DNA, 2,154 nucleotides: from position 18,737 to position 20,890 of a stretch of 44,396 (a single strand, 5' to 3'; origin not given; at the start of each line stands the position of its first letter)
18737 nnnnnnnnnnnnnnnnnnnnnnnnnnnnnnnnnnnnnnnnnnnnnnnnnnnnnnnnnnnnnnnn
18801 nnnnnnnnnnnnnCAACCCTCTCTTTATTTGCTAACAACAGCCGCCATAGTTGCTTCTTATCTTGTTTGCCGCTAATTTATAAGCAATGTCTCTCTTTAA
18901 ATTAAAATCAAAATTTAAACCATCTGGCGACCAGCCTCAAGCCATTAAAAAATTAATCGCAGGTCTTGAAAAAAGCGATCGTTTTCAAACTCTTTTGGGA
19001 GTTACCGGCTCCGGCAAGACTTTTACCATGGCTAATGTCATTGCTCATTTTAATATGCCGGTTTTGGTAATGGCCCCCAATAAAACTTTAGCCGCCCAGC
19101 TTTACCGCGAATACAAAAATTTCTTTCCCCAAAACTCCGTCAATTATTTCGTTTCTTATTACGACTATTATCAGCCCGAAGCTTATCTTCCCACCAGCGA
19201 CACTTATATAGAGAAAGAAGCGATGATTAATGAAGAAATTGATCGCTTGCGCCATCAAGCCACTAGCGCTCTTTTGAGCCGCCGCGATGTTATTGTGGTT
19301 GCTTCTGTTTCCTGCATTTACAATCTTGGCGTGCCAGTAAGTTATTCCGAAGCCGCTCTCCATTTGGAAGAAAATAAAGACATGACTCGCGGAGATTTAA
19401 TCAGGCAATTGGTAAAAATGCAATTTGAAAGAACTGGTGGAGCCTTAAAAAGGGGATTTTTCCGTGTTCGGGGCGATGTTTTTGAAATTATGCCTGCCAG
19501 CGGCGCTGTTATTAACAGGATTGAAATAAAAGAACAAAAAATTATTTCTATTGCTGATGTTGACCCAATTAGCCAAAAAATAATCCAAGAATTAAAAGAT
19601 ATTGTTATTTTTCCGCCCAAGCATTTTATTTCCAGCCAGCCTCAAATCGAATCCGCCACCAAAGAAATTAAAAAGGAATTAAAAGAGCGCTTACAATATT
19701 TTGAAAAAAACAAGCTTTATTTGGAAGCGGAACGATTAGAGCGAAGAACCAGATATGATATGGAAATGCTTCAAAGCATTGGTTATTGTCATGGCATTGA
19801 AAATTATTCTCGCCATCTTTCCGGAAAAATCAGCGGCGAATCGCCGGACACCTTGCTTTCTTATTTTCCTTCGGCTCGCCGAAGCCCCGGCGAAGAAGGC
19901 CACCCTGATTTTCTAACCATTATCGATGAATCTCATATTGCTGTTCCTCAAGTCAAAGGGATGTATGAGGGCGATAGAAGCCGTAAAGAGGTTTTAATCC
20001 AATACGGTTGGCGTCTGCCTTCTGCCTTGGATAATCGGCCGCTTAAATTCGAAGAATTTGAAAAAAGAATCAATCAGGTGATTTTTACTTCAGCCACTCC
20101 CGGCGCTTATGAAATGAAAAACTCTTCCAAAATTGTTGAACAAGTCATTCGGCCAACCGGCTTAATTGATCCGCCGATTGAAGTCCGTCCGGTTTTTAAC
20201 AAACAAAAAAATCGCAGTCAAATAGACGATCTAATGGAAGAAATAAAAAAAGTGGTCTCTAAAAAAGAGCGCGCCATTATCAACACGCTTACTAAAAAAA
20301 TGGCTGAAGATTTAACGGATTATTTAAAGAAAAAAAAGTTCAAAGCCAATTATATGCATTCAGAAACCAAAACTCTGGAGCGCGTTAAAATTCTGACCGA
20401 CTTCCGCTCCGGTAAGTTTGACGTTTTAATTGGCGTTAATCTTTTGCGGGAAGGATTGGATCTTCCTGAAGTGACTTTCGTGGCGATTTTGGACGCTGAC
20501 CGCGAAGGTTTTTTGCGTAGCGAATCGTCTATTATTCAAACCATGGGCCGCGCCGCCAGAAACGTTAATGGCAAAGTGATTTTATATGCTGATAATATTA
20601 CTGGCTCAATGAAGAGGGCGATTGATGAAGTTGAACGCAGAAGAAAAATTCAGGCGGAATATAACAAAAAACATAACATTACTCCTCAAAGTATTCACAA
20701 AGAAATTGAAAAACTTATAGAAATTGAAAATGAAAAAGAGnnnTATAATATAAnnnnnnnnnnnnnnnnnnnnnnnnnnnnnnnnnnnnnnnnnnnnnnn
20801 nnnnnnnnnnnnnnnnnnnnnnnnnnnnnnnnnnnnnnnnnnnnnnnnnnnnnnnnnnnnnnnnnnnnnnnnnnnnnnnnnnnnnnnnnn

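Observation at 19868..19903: In-frame GC-rich palindromic insert in UvrB immediately before the DESH helicase motif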

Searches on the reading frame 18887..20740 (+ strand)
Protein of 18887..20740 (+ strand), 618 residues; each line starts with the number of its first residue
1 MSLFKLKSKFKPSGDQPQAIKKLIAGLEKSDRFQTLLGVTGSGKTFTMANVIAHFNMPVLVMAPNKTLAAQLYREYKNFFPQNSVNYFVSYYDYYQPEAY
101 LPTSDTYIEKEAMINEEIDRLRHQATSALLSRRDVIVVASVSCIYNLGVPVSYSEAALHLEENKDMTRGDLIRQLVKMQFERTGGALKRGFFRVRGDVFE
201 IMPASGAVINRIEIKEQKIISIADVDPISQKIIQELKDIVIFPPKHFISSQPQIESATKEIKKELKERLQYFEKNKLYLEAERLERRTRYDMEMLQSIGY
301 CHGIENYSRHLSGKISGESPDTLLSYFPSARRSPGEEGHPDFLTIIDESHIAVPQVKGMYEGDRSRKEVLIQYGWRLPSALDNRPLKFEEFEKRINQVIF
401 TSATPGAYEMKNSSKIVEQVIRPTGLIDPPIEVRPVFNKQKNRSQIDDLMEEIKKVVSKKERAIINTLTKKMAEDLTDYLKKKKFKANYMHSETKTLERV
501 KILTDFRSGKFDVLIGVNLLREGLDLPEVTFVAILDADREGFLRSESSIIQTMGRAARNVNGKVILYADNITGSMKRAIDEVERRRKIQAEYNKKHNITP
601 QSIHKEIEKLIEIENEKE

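Call 9: search_solved_structures(query=window:18887-20740:+, show_alignments=2)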
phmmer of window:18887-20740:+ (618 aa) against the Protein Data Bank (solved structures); distinct sequences matched with E-value up to 0.001: 102 (the best 60 are shown).
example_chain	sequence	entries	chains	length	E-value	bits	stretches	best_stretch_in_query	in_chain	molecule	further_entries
9gy7_E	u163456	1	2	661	5.2e-231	771.4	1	2-614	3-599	UvrABC system protein B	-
2fdc_A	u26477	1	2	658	2.1e-226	756.2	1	4-612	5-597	UvrABC system protein B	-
1d9z_A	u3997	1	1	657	2.1e-225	752.9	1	4-612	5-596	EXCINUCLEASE UVRABC COMPONENT UVRB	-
1t5l_A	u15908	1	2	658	3.4e-225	752.3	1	4-612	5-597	UvrABC system protein B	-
3uwx_B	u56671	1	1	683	5.1e-225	751.6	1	4-612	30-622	UvrABC system protein B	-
1d9x_A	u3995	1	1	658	1.9e-224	749.8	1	4-612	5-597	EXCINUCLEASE UVRABC COMPONENT UVRB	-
2d7d_A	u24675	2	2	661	2.3e-222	742.9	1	4-612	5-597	UvrABC system protein B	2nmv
3v4r_A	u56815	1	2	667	2.3e-222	742.9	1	4-612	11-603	UvrABC system protein B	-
6o8e_A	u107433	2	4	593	2.5e-222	742.8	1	4-607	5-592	UvrABC system protein B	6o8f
6o8g_A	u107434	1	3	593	6.3e-222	741.4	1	4-607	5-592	UvrABC system protein B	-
6o8h_A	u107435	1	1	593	7.9e-221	737.8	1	4-607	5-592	UvrABC system protein B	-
9ga3_E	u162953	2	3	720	7.2e-198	662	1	4-612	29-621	UvrABC system protein B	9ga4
1d2m_A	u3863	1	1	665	2.1e-195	653.9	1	11-615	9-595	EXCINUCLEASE ABC SUBUNIT B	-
1c4o_A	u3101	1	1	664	2.3e-195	653.8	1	11-615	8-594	DNA NUCLEOTIDE EXCISION REPAIR ENZYME UVRB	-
7egt_A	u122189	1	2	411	3e-130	438.8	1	11-422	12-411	UvrABC system protein B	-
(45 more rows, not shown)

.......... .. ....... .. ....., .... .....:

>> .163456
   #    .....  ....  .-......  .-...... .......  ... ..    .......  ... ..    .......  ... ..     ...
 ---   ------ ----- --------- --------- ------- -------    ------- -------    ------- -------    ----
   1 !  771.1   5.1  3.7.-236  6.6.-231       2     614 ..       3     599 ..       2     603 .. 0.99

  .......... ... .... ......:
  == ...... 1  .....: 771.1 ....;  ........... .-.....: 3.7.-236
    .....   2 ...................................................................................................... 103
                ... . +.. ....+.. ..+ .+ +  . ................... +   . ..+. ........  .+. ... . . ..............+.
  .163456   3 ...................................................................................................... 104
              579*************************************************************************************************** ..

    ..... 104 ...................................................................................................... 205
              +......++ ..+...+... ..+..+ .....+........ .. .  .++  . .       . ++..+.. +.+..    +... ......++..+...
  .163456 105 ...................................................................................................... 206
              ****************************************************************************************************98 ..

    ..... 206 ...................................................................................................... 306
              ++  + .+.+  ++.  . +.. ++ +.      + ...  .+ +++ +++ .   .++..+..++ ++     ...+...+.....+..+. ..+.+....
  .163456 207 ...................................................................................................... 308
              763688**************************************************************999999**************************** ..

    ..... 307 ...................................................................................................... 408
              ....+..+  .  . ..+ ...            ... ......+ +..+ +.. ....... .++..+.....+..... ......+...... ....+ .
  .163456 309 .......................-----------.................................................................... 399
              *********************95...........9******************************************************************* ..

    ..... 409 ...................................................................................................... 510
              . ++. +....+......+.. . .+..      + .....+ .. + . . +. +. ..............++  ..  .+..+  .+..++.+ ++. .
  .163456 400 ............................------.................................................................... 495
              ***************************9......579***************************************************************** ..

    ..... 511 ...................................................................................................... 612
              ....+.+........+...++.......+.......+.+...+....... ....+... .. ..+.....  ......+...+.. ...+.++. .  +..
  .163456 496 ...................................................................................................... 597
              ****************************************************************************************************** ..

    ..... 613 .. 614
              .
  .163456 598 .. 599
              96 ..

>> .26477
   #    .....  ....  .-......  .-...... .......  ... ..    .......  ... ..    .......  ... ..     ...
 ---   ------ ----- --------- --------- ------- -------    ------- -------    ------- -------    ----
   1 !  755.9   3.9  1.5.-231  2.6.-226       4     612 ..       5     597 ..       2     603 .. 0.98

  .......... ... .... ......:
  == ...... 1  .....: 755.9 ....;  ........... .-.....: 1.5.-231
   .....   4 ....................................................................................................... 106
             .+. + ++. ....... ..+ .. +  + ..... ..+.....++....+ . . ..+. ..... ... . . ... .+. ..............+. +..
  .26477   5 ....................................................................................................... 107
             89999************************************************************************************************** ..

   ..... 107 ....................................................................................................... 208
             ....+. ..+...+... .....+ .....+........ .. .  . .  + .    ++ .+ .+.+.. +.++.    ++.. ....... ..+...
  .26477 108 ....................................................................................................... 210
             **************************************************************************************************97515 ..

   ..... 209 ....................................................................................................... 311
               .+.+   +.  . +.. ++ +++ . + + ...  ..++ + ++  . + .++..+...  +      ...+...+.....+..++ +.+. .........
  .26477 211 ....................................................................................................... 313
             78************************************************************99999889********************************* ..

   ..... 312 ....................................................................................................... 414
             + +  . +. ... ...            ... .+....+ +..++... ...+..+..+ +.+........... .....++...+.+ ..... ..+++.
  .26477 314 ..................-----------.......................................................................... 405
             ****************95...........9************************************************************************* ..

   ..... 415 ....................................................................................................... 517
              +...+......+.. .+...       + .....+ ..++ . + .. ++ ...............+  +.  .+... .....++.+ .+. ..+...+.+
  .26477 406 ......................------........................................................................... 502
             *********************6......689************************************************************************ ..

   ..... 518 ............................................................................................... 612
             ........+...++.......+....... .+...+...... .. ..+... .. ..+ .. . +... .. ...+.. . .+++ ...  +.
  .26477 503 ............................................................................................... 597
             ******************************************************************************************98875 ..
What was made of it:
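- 19871..19903 (+): 33-nt GC-rich in-frame insert in uvrB (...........). It is a decayed copy of the 30-nt hairpin element, read in element frame 0 (consensus peptide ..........). The gap is exactly here against solved UvrBs (call 9).
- uvrB has 11 extra residues against PDB structures (call 9).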

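Call 13: find_homologous_proteins(query=window:18887-20740:+, max_evalue=1e-100)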
Query window:18887-20740:+ (618 aa): 8000 proteins with E <= 1e-100 among 8000 candidates; the best 120 are listed.
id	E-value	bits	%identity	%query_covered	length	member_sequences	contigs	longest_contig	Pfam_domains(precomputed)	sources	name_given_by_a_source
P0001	0.0e+0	1363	100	100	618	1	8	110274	PF00270.36,PF13604.13,PF17757.7,PF00271.38,PF27431.1,PF04851.22,PF12344.15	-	-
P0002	0.0e+0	1360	100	100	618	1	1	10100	PF00270.36,PF13604.13,PF17757.7,PF00271.38,PF27431.1,PF04851.22,PF12344.15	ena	-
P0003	0.0e+0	1357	100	100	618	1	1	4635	PF00270.36,PF13604.13,PF17757.7,PF00271.38,PF27431.1,PF04851.22,PF12344.15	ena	-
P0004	0.0e+0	1076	79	99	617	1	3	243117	PF00270.36,PF17757.7,PF00271.38,PF27431.1,PF04851.22,PF12344.15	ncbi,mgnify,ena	ncbi:MAG: excinuclease ABC subunit UvrB [Patescibacteria group bacterium]|mgnify:CR=1 FL=1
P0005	0.0e+0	1069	77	100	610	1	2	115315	PF00270.36,PF17757.7,PF00271.38,PF27431.1,PF04851.22,PF12344.15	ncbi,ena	ncbi:MAG: excinuclease ABC subunit UvrB [Patescibacteria group bacterium]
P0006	0.0e+0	1066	77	99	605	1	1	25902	PF00270.36,PF13604.13,PF17757.7,PF00271.38,PF27431.1,PF04851.22,PF12344.15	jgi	-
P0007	0.0e+0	1066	77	99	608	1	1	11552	PF00270.36,PF17757.7,PF00271.38,PF27431.1,PF04851.22,PF12344.15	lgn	-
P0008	0.0e+0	1066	76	100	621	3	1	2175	PF00270.36,PF13604.13,PF17757.7,PF00271.38,PF27431.1,PF04851.22,PF12344.15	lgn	-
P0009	0.0e+0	1064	76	100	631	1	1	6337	PF00270.36,PF13604.13,PF17757.7,PF00271.38,PF27431.1,PF04851.22,PF12344.15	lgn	-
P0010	0.0e+0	1059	76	99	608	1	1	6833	PF00270.36,PF17757.7,PF00271.38,PF27431.1,PF04851.22,PF12344.15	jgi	jgi:excinuclease ABC subunit B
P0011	0.0e+0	1059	76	99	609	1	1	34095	PF00270.36,PF17757.7,PF00271.38,PF27431.1,PF04851.22,PF12344.15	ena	-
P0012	0.0e+0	1058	76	100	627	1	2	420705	PF00270.36,PF17757.7,PF00271.38,PF27431.1,PF04851.22,PF12344.15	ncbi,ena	-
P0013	0.0e+0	1058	75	100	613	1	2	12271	PF00270.36,PF13604.13,PF17757.7,PF00271.38,PF27431.1,PF04851.22,PF12344.15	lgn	-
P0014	0.0e+0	1057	74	100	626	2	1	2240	PF00270.36,PF17757.7,PF00271.38,PF27431.1,PF04851.22,PF12344.15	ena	-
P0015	0.0e+0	1057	77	100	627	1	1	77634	PF00270.36,PF17757.7,PF00271.38,PF27431.1,PF04851.22,PF12344.15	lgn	-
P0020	0.0e+0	1052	75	99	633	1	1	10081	PF00270.36,PF13604.13,PF17757.7,PF00271.38,PF27431.1,PF04851.22,PF12344.15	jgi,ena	-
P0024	0.0e+0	1047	71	99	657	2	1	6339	PF00270.36,PF13604.13,PF17757.7,PF00271.38,PF27431.1,PF04851.22,PF12344.15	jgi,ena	-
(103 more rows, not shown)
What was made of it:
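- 18887..20743 (+): uvrB gene (618 aa), host of the insert. 100% identical to P0001 (call 13).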

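Call 16: find_encoding_contigs(protein=P0020, flank=10000, max_places=2)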
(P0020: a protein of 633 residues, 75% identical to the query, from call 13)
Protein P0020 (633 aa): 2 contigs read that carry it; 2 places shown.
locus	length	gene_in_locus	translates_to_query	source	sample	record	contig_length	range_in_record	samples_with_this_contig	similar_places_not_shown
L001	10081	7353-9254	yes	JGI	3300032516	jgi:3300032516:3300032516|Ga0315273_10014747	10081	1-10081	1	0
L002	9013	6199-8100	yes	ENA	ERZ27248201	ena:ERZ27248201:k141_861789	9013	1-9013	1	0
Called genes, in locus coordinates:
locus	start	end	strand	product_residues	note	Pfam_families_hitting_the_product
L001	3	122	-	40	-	?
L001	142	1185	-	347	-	PF00482:T2SSF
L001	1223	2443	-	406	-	PF00437:T2SSE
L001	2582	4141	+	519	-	PF25973:BSH_CzcB (faint), PF25881:HH_YBHG (faint), PF25954:Beta-barrel_RND_2 (weak), PF25967:RND-MFP_C (weak)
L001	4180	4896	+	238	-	PF02463:SMC_N (faint), PF00005:ABC_tran, PF13304:AAA_21 (faint)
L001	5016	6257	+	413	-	PF12704:MacB_PCD, PF02687:FtsX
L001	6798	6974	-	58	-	-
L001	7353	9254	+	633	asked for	PF00270:DEAD (weak), PF04851:ResIII, PF13604:AAA_30 (faint), PF17757:UvrB_inter, PF27431:UvrB_3rd, PF00271:Helicase_C, PF12344:UvrB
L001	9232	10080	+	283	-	?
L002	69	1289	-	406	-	PF00437:T2SSE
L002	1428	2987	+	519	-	PF25973:BSH_CzcB (faint), PF25881:HH_YBHG (faint), PF25954:Beta-barrel_RND_2 (weak), PF25967:RND-MFP_C (weak)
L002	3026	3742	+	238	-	PF02463:SMC_N (faint), PF00005:ABC_tran, PF13304:AAA_21 (faint)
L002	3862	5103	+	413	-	PF12704:MacB_PCD, PF02687:FtsX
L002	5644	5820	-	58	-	-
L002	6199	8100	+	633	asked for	PF00270:DEAD (weak), PF04851:ResIII, PF13604:AAA_30 (faint), PF17757:UvrB_inter, PF27431:UvrB_3rd, PF00271:Helicase_C, PF12344:UvrB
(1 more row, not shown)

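Call 17: find_encoding_contigs(protein=P0014, flank=10000, max_places=2)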
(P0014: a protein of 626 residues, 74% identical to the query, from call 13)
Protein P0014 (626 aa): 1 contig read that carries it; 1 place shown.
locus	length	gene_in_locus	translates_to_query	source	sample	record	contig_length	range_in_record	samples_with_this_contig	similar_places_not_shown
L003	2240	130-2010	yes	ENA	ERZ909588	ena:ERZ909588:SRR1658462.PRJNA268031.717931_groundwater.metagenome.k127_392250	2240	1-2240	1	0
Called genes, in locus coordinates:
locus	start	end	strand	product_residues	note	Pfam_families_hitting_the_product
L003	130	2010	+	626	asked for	PF00270:DEAD (faint), PF04851:ResIII, PF17757:UvrB_inter, PF27431:UvrB_3rd, PF00271:Helicase_C, PF12344:UvrB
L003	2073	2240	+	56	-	?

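Call 18: find_encoding_contigs(protein=P0009, flank=10000, max_places=1)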
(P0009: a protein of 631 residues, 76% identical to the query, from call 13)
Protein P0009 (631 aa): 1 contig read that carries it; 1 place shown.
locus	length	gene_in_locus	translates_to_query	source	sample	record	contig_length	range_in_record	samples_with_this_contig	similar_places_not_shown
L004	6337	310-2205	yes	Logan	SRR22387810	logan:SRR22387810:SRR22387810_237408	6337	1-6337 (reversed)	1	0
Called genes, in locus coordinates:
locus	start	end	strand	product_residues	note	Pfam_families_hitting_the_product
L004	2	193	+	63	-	?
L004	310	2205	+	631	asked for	PF00270:DEAD (weak), PF04851:ResIII, PF13604:AAA_30 (faint), PF17757:UvrB_inter, PF27431:UvrB_3rd, PF00271:Helicase_C, PF12344:UvrB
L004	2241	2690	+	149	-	-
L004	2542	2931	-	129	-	-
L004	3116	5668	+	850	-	PF00005:ABC_tran (faint), PF02463:SMC_N (faint), PF13304:AAA_21 (faint), PF13555:AAA_29 (faint), PF20703:nSTAND1 (faint), PF17760:UvrA_inter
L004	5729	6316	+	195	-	-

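Call 19: find_encoding_contigs(protein=P0004, flank=10000, max_places=1)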
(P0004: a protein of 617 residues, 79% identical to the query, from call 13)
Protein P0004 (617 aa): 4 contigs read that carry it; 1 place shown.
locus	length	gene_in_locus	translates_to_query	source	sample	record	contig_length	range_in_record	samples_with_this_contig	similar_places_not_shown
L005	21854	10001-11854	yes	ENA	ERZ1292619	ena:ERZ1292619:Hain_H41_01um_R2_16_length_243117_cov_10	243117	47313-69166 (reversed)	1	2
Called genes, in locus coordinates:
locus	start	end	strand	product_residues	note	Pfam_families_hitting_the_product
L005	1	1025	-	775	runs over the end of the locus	PF02739:5_3_exonuc_N, PF01367:5_3_exonuc, PF00476:DNA_pol_A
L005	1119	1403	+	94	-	-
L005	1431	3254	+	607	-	-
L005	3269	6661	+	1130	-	PF00041:fn3, PF18370:RGI_lyase (faint), PF13385:Laminin_G_3, PF00041:fn3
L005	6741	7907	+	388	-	PF01702:TGT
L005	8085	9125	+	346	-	-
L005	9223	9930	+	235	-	PF20260:PUA_4, PF04452:Methyltrans_RNA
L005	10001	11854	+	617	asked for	PF00270:DEAD (weak), PF04851:ResIII, PF17757:UvrB_inter, PF27431:UvrB_3rd, PF00271:Helicase_C, PF12344:UvrB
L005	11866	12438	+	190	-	-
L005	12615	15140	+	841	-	PF00005:ABC_tran (faint), PF02463:SMC_N (faint), PF03193:RsgA_GTPase (faint), PF13175:AAA_15 (faint), PF13304:AAA_21 (faint), PF13555:AAA_29 (faint), PF20703:nSTAND1 (faint), PF17760:UvrA_inter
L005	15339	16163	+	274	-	-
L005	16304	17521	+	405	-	PF01541:GIY-YIG (weak), PF27096:UvrC_M, PF08459:UvrC_RNaseH_dom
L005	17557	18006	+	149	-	PF02308:MgtC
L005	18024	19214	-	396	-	PF18915:DUF5667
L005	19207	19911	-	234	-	PF04542:Sigma70_r2, PF08281:Sigma70_r4_2, PF04545:Sigma70_r4 (weak)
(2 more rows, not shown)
